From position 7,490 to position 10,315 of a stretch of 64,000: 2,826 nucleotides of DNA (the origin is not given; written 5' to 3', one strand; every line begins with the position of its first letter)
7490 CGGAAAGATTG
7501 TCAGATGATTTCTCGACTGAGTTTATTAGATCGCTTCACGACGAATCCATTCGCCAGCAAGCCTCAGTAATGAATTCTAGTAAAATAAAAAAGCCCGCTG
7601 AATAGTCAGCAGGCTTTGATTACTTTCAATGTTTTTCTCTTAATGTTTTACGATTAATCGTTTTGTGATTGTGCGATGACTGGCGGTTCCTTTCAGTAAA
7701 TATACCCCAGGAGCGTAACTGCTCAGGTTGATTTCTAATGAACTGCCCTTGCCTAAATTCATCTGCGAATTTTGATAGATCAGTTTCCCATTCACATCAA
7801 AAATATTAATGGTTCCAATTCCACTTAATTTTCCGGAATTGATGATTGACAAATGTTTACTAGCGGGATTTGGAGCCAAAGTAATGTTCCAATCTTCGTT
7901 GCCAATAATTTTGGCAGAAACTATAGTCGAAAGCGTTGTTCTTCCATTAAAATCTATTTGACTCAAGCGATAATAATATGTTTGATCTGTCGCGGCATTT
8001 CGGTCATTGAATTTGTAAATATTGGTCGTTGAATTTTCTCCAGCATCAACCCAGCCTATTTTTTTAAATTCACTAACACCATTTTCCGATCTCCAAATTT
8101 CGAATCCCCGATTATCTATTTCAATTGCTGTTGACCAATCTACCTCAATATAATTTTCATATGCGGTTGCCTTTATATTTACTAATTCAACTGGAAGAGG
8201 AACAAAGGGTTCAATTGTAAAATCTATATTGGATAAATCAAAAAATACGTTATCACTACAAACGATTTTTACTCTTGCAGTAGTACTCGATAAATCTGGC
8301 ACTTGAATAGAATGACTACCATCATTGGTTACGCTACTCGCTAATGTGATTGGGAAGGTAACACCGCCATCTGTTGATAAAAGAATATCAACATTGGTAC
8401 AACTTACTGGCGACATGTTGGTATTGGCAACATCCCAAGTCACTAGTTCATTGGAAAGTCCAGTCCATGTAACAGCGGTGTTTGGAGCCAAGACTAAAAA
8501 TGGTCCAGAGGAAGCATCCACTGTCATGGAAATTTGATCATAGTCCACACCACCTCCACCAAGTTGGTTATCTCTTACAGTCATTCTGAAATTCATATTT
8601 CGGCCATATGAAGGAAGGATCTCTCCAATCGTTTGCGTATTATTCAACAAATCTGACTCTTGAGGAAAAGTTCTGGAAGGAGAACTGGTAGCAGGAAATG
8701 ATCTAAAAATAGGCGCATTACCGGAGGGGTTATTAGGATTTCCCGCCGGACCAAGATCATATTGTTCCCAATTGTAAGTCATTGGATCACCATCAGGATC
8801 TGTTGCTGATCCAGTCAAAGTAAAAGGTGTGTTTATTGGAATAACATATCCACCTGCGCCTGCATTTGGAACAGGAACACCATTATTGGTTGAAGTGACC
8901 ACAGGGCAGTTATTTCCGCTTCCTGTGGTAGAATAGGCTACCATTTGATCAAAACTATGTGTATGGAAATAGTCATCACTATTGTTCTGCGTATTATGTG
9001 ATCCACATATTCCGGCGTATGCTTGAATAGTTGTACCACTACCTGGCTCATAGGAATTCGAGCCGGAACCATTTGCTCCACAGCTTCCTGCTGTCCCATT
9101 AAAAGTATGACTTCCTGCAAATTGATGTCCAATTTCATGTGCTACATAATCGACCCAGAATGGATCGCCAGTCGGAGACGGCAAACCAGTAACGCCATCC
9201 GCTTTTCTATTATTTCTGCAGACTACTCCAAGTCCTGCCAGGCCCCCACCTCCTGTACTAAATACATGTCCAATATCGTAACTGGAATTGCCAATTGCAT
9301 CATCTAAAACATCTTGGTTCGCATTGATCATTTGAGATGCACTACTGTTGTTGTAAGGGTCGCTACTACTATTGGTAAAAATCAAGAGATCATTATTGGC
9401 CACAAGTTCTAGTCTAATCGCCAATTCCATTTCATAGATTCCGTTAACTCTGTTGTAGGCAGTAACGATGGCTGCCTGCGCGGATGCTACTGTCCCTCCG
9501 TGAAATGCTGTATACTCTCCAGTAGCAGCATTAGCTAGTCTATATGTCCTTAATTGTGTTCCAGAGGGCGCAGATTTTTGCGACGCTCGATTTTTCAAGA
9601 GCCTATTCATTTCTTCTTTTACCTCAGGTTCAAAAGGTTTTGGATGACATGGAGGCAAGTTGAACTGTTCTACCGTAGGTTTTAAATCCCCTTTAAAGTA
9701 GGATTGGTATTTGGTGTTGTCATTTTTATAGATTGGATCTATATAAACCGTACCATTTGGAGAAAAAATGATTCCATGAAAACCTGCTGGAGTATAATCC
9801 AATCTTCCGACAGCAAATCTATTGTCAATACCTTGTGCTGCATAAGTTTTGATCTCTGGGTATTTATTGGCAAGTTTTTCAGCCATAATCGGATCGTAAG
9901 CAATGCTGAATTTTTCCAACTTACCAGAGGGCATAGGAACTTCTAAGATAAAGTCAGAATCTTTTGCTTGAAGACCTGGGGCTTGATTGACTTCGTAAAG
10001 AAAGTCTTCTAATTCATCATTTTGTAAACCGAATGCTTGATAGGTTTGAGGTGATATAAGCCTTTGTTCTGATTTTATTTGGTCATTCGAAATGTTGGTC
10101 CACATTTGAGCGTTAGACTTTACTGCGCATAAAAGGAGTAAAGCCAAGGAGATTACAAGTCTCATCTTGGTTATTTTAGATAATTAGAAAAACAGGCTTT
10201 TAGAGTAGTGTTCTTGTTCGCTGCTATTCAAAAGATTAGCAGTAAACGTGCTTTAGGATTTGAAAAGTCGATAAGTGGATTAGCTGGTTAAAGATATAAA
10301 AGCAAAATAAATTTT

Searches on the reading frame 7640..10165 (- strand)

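Call 26: search_protein_families(library=pfam, proteins=[window:7640-10165:-], max_evalue=0.001)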
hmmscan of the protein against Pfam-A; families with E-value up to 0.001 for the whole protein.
window:7640-10165:- (841 aa): 6 families
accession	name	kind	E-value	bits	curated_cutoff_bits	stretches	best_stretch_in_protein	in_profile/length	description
PF13583.11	Reprolysin_4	-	1.4e-29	103.7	22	1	206-408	3-199/203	Metallo-peptidase family M12B Reprolysin-like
PF13582.12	Reprolysin_3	-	4.8e-27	95.4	22.4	1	231-354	2-123/123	Metallo-peptidase family M12B Reprolysin-like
PF13574.12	Reprolysin_2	-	7e-27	95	27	1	227-390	2-179/195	Metallo-peptidase family M12B Reprolysin-like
PF13688.12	Reprolysin_5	-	5.2e-23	82.7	27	1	205-390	2-190/196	Metallo-peptidase family M12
PF18962.6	Por_Secre_tail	-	2.1e-12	47.6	27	1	765-839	3-75/75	Secretion system C-terminal sorting domain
PF22352.2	K319L-like_PKD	-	0.00093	19.6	27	0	441-473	7-39/84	K319L-like, PKD domain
